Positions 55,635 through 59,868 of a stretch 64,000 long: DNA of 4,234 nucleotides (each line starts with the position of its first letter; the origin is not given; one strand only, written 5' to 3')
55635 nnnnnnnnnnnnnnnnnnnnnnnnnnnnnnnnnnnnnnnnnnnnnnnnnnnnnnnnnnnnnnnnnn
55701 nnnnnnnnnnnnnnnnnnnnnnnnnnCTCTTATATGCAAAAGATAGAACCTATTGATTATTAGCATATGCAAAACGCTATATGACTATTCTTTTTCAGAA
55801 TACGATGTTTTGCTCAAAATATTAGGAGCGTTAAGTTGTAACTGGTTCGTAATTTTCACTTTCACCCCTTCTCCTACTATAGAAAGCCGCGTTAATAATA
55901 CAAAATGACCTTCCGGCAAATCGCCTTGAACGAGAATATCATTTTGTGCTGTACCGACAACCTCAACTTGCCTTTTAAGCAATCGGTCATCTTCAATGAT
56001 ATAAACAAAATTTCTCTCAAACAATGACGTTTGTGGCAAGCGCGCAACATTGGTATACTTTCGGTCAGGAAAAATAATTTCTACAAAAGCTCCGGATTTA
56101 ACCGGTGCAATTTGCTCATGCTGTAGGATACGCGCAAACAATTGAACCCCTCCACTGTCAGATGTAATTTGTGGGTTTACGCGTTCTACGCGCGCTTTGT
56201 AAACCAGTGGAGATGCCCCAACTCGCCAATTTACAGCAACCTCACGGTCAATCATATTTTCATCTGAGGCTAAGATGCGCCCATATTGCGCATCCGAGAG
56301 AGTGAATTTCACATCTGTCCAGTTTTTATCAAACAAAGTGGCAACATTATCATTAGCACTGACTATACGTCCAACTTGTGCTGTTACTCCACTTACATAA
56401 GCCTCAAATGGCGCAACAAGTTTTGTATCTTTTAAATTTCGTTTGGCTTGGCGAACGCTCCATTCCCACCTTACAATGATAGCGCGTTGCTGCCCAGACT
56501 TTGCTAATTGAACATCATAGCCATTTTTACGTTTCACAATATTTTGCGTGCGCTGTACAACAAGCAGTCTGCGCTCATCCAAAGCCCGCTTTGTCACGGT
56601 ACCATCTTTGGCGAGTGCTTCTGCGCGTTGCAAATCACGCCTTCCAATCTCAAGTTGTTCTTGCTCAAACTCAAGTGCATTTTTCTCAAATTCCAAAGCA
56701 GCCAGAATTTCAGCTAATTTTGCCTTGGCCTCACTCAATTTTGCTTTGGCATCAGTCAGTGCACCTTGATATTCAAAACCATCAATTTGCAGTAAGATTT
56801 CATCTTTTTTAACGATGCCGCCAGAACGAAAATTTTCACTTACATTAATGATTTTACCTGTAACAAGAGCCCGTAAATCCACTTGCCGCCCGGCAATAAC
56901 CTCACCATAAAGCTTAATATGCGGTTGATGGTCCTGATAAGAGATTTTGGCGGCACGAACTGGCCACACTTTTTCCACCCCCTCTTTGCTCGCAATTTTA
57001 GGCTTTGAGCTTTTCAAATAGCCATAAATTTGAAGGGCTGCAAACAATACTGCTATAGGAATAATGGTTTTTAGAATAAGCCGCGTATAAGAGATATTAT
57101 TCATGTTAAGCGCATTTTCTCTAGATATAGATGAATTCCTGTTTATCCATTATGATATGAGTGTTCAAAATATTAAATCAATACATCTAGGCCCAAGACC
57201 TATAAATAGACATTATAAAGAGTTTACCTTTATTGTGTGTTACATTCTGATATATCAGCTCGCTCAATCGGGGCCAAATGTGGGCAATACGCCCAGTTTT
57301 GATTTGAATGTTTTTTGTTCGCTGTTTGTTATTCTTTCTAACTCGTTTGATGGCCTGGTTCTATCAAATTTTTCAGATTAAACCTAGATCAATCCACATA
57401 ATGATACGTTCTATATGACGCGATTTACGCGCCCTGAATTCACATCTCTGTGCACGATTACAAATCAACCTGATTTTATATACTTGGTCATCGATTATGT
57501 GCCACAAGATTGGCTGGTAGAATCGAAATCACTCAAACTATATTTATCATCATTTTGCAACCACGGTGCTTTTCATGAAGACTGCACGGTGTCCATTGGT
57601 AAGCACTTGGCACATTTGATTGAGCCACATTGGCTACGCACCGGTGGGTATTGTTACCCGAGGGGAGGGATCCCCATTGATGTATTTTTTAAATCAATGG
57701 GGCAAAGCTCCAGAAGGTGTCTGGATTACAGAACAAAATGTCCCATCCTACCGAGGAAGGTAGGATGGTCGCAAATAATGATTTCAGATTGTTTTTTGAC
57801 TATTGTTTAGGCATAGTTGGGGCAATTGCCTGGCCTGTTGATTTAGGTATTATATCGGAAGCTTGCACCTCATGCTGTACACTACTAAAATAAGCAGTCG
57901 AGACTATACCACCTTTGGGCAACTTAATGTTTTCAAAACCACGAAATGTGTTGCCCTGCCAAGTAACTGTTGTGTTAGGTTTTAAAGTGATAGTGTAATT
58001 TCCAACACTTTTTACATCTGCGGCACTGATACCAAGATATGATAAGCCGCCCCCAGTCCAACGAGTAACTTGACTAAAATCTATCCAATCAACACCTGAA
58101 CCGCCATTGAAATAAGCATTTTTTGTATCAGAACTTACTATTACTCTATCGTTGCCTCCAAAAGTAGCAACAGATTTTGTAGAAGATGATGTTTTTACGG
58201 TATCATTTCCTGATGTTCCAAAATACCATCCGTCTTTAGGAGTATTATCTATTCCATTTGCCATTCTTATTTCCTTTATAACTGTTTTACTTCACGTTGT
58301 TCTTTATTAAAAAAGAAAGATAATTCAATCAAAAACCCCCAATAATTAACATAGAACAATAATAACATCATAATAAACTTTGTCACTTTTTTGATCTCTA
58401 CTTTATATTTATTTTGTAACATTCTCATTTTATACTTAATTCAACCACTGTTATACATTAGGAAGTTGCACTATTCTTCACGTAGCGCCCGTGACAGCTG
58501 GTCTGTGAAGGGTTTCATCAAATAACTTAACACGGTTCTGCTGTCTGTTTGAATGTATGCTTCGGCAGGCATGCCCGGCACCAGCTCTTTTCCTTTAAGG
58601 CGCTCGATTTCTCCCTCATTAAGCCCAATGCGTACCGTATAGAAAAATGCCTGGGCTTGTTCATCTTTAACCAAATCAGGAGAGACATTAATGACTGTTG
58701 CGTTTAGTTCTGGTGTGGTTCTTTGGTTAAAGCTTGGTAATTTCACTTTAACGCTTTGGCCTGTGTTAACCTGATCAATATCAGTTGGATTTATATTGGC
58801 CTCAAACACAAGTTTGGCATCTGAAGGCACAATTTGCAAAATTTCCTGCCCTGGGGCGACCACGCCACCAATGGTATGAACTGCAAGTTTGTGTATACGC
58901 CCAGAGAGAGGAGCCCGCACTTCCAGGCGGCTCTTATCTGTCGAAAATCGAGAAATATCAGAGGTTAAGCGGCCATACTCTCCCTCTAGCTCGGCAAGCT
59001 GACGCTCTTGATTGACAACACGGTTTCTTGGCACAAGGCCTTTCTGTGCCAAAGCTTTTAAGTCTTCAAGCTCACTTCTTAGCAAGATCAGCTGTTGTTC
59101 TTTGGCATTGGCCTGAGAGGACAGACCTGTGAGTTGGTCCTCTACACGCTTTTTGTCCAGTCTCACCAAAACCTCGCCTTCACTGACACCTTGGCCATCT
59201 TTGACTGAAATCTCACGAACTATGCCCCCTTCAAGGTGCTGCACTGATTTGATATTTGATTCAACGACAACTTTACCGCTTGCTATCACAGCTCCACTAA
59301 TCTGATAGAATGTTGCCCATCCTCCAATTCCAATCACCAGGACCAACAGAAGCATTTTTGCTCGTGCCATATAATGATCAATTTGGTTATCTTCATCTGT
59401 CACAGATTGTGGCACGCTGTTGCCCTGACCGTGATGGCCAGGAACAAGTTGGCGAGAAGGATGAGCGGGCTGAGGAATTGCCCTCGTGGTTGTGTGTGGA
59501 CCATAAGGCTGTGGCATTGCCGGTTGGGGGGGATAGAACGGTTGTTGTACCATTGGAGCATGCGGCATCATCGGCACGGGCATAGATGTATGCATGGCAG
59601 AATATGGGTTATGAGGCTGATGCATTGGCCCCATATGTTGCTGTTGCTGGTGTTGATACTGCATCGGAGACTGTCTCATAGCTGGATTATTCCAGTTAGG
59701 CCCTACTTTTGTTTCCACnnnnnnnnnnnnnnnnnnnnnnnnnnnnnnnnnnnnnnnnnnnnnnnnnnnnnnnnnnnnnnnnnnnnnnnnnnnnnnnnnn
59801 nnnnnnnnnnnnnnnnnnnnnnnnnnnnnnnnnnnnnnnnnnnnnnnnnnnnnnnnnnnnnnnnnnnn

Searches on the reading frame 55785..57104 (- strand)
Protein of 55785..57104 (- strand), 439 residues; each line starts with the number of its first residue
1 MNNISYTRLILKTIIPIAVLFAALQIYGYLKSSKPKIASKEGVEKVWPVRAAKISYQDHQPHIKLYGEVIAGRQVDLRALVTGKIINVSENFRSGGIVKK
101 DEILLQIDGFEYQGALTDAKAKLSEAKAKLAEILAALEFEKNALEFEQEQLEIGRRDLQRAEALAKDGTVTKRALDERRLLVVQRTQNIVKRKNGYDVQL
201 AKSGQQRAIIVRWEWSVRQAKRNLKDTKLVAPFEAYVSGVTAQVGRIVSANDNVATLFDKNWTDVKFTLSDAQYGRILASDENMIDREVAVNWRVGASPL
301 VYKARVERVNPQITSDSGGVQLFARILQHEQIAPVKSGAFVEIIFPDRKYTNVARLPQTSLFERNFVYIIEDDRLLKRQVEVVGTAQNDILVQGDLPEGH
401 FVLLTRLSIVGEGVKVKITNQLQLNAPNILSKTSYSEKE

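Call 93: search_protein_families(library=pfam, proteins=[window:55785-57104:-], max_evalue=0.001)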
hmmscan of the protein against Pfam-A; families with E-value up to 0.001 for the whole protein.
window:55785-57104:- (439 aa): 1 family
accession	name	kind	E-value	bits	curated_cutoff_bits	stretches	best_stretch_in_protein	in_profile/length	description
PF13437.12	HlyD_3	-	1.3e-08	36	22.2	1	229-329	2-96/106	HlyD family secretion protein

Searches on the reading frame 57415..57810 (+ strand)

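Call 93: search_protein_families(library=pfam, proteins=[window:57415-57810:+], max_evalue=0.001)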
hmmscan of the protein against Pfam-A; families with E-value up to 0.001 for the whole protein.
window:57415-57810:+ (131 aa): 2 families
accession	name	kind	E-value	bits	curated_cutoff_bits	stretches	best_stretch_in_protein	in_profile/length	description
PF14489.11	QueF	-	2.5e-25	88.9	27.3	1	19-94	1-76/81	QueF-like protein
PF14819.11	QueF_N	-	0.00098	19.9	25.6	0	32-51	65-84/111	Nitrile reductase, 7-cyano-7-deazaguanine-reductase N-term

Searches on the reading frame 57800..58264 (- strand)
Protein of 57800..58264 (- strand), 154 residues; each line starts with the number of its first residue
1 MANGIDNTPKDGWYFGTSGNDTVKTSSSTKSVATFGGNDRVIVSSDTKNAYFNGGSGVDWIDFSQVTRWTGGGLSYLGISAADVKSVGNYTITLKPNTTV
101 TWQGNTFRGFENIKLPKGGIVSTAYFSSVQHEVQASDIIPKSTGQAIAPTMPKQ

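Call 3: search_protein_families(library=pfam, proteins=[window:57800-58264:-], max_evalue=0.1)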
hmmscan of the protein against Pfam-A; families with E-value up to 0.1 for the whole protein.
window:57800-58264:- (154 aa): 0 families

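Call 4: search_protein_families(library=ncbifam, proteins=[window:57800-58264:-], max_evalue=0.1)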
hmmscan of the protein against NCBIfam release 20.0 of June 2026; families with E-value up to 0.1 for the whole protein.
window:57800-58264:- (154 aa): 2 families
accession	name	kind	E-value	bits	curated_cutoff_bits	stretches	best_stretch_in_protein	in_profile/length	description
NF050046.1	PueAB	exception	0.0015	17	670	1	4-62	498-556/616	polyurethane esterase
NF033943.0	RTX_toxin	subfamily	0.04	12.1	1000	1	11-62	705-754/930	RTX family hemolysin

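Call 89: search_protein_families(library=pfam, proteins=[window:57800-58264:-], max_evalue=0.05)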
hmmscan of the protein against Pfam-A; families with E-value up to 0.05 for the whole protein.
window:57800-58264:- (154 aa): 0 families

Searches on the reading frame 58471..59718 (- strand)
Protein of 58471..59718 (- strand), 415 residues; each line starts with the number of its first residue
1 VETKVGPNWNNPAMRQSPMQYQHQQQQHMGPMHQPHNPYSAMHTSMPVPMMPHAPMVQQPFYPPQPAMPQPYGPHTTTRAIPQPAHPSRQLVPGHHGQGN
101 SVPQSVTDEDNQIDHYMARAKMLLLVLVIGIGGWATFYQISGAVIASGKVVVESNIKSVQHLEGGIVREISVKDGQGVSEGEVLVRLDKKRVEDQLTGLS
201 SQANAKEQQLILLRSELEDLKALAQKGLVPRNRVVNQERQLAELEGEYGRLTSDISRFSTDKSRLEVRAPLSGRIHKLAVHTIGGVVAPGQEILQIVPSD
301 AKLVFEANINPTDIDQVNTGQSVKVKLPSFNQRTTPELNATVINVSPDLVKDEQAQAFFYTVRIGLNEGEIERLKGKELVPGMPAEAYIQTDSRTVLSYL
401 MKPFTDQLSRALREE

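Call 3: search_protein_families(library=pfam, proteins=[window:58471-59718:-], max_evalue=0.1)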
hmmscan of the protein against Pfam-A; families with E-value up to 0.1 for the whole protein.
window:58471-59718:- (415 aa): 4 families
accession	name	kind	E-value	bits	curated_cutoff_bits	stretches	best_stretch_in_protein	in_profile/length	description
PF13437.12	HlyD_3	-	6.1e-19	69.2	22.2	1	267-364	2-93/106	HlyD family secretion protein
PF16576.10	HlyD_D23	-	6.7e-11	42.3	30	1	143-352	5-191/214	Barrel-sandwich domain of CusB or HlyD membrane-fusion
PF00364.28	Biotin_lipoyl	-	3.5e-06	27.2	22.1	1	160-187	46-73/73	Biotin-requiring enzyme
PF13533.13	Biotin_lipoyl_2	-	3.9e-05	23.8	29.8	1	164-188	8-32/32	Biotin-lipoyl like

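Call 4: search_protein_families(library=ncbifam, proteins=[window:58471-59718:-], max_evalue=0.1)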
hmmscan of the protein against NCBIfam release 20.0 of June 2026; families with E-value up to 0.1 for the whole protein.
window:58471-59718:- (415 aa): 22 families
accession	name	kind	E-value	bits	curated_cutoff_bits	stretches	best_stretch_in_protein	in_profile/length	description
TIGR01843.1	type_I_hlyD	subfamily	3.2e-89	299.8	208.65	3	252-415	258-422/422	HlyD family type I secretion periplasmic adaptor subunit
TIGR01730.1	RND_mfp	subfamily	9.9e-24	83.9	94.9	1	158-359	28-222/322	efflux RND transporter periplasmic adaptor subunit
TIGR00998.1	8a0101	subfamily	1.5e-17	63.6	390.8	2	263-327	203-265/334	EmrA/EmrK family multidrug efflux transporter periplasmic adaptor subunit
TIGR00999.1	8a0102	subfamily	2.9e-15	56.1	319.3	1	175-355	1-175/271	CzcB/NccB family metal efflux transporter periplasmic adaptor subunit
TIGR01000.1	bacteriocin_acc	subfamily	7.3e-10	38.3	258.85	2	234-371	286-425/457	bacteriocin secretion accessory protein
TIGR03794.1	NHLM_micro_HlyD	equivalog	2.4e-09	36.6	156.2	1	124-250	26-143/421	NHLP bacteriocin system secretion protein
NF007785.0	PRK10476.1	equivalog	4.9e-09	35.5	376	2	261-332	205-274/347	multidrug transporter subunit MdtN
NF007850.1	PRK10559.1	equivalog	2.8e-07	29.9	400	1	164-326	48-207/303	p-hydroxybenzoic acid efflux pump subunit AaeA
TIGR02971.1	heterocyst_DevB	subfamily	1.6e-06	27.8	129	1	266-333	206-270/327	ABC exporter membrane fusion protein, DevB family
NF008589.1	PRK11556.1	equivalog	2.5e-06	26.7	391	1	142-292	77-219/392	MdtA/MuxA family multidrug efflux RND transporter periplasmic adaptor subunit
NF011715.0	PRK15136.1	equivalog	4.7e-06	25.5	563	1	264-325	215-274/390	multidrug efflux MFS transporter periplasmic adaptor subunit EmrA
TIGR01347.1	sucB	equivalog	0.00015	21.1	378.65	0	255-314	34-93/404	dihydrolipoyllysine-residue succinyltransferase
NF008814.0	PRK11854.1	equivalog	0.00031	19.3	722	1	163-337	50-222/637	pyruvate dehydrogenase complex dihydrolipoyllysine-residue acetyltransferase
TIGR01348.1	PDHac_trf_long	equivalog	0.00078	18.1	552.1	0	258-301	191-233/587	dihydrolipoyllysine-residue acetyltransferase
NF004309.0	PRK05704.1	equivalog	0.00094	18.6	449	0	256-311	37-91/408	2-oxoglutarate dehydrogenase complex dihydrolipoyllysine-residue succinyltransferase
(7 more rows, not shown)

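Call 84: search_solved_structures(query=window:58474-59718:-, max_evalue=0.001, show_alignments=2)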
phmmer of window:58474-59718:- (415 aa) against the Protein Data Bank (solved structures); distinct sequences matched with E-value up to 0.001: 6.
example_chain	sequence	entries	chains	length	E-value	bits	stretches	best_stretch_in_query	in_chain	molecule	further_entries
5nen_A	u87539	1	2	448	1e-38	136.6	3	239-415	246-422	Lipase C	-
8dck_C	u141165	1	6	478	3e-25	92.3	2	231-414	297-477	Membrane fusion protein (MFP) family protein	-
7sgr_H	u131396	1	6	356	8.6e-14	54.5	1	135-414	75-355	Membrane fusion protein (MFP) family protein,Hemolysin secretion protein D, chromosomal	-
5c22_A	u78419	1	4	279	9.4e-11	44.5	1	231-304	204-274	Chromosomal hemolysin D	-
5c21_A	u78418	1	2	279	9.9e-11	44.5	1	231-304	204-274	Chromosomal hemolysin D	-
20yy_D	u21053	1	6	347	1.3e-05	27.6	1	162-333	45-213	Multidrug efflux RND transporter periplasmic adaptor subunit MexJ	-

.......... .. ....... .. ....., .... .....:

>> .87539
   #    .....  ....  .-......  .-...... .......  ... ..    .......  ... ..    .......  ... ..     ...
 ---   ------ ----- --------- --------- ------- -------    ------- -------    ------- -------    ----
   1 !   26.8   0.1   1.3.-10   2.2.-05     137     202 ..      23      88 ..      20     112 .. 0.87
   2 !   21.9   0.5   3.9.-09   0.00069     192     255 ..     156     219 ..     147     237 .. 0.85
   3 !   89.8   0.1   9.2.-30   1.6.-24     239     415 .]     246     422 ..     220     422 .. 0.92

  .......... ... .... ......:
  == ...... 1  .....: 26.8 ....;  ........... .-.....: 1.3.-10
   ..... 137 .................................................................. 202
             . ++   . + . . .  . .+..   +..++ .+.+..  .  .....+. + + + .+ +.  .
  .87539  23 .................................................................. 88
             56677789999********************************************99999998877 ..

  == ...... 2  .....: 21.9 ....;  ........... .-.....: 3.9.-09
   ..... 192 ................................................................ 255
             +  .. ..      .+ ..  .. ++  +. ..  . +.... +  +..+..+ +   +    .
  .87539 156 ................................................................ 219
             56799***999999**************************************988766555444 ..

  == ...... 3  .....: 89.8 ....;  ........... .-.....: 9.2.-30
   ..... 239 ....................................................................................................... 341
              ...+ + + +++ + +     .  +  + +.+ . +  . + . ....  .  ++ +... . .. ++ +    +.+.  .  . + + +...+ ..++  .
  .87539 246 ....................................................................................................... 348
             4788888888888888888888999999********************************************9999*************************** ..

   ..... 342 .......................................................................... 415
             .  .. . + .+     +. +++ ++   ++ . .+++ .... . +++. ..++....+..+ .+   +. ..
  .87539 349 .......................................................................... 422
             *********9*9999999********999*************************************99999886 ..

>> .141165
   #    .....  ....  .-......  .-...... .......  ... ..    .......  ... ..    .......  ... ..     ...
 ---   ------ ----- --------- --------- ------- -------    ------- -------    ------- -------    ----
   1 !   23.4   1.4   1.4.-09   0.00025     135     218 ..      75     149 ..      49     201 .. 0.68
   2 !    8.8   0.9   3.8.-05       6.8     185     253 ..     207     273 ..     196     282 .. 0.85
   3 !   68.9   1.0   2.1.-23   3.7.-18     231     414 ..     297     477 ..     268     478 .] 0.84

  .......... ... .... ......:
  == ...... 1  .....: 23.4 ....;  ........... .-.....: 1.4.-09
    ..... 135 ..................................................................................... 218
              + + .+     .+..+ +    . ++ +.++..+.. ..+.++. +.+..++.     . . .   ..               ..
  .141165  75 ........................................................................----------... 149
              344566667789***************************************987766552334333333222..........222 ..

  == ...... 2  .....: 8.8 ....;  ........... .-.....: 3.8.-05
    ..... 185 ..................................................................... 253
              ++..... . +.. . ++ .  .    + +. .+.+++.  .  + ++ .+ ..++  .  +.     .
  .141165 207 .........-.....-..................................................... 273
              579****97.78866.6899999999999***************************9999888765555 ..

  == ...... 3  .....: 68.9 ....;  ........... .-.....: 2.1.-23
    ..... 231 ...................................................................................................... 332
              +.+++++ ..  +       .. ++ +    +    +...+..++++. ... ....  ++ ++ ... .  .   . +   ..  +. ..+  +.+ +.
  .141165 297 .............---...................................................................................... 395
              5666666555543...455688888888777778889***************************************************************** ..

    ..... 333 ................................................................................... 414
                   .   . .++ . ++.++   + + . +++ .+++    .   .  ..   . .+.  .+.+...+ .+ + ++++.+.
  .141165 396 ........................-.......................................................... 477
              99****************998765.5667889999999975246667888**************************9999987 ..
